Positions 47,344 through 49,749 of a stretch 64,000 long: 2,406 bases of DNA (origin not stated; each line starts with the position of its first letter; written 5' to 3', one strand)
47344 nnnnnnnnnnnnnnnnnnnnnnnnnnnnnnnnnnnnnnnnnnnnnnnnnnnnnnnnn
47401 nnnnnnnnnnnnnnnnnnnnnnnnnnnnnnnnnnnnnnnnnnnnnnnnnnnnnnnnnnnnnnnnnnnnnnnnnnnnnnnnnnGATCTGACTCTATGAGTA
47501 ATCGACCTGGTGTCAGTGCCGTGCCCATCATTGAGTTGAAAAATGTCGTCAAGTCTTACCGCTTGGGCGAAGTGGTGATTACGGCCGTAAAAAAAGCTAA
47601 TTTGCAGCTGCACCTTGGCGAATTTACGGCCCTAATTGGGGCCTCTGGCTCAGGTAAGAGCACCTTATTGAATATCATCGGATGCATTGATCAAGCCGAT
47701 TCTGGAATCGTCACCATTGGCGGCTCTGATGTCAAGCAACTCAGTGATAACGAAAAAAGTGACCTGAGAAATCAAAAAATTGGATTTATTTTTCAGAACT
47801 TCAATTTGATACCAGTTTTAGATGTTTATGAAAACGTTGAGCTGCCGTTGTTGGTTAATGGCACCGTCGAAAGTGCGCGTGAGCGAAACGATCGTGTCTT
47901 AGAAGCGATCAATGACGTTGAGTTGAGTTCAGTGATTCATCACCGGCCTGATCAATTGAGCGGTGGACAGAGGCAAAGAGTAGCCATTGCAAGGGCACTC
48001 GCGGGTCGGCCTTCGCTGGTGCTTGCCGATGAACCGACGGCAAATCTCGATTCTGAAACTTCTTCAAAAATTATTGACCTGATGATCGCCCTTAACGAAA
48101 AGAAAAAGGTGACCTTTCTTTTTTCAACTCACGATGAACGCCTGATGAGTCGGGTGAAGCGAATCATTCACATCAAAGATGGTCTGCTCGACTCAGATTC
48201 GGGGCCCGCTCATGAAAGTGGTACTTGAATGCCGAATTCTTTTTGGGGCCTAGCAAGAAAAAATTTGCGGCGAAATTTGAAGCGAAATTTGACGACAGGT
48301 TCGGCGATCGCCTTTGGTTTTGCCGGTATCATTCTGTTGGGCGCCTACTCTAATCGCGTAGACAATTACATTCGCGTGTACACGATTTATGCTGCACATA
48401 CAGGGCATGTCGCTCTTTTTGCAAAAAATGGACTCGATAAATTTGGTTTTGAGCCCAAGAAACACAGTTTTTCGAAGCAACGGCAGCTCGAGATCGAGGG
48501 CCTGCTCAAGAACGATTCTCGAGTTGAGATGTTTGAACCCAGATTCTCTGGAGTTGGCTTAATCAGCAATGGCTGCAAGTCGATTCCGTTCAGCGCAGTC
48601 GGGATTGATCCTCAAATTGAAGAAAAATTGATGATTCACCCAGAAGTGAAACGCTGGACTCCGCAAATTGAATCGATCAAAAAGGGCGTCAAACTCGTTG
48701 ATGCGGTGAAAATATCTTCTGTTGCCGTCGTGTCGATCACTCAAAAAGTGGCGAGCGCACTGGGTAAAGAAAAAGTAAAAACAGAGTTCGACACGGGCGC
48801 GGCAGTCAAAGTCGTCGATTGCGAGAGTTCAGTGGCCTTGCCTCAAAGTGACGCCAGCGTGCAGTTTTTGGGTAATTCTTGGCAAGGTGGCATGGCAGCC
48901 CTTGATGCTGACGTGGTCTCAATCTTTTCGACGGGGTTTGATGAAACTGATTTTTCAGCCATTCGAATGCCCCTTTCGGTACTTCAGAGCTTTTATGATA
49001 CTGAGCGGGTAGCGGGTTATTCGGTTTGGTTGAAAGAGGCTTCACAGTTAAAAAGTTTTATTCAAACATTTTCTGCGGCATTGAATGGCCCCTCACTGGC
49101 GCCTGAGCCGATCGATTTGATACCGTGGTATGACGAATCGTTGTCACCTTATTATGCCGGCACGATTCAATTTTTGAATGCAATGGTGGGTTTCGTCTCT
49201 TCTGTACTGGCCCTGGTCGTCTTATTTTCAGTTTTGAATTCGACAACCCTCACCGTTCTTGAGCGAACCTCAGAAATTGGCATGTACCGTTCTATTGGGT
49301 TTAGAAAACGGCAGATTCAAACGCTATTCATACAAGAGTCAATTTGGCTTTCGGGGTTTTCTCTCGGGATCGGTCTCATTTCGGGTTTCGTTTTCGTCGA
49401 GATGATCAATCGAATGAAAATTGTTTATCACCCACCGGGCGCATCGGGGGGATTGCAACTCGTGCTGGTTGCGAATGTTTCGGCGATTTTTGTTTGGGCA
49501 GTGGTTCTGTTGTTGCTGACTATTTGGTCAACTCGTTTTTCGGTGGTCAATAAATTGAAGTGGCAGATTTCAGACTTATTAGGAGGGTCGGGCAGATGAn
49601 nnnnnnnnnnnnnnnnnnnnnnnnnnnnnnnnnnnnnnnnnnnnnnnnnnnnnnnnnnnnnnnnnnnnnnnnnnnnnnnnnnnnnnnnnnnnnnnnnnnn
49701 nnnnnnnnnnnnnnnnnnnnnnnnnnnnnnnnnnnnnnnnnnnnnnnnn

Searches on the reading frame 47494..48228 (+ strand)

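Call 14: search_protein_families(library=pfam, proteins=[window:47494-48228:+])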
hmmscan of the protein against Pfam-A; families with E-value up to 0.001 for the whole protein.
window:47494-48228:+ (244 aa): 4 families
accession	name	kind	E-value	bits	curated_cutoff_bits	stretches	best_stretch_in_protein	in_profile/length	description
PF00005.33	ABC_tran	-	4.2e-34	118.5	25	1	33-183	2-137/137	ABC transporter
PF13304.12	AAA_21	-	6.3e-11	43.3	27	2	152-218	235-303/304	AAA domain, putative AbiEii toxin, Type IV TA system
PF02463.25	SMC_N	-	6.9e-09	35.9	40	1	42-228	24-212/220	RecF/RecN/SMC N terminal domain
PF13555.12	AAA_29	-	0.00021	21.4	27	1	36-59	16-39/61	P-loop containing region of AAA domain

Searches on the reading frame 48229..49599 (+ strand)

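Call 14: search_protein_families(library=pfam, proteins=[window:48229-49599:+])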
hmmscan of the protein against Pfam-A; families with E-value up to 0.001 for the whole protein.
window:48229-49599:+ (456 aa): 1 family
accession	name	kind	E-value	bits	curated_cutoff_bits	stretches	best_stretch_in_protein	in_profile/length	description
PF02687.27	FtsX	-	2e-12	47.7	25.5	1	322-439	2-115/120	FtsX-like permease C-terminal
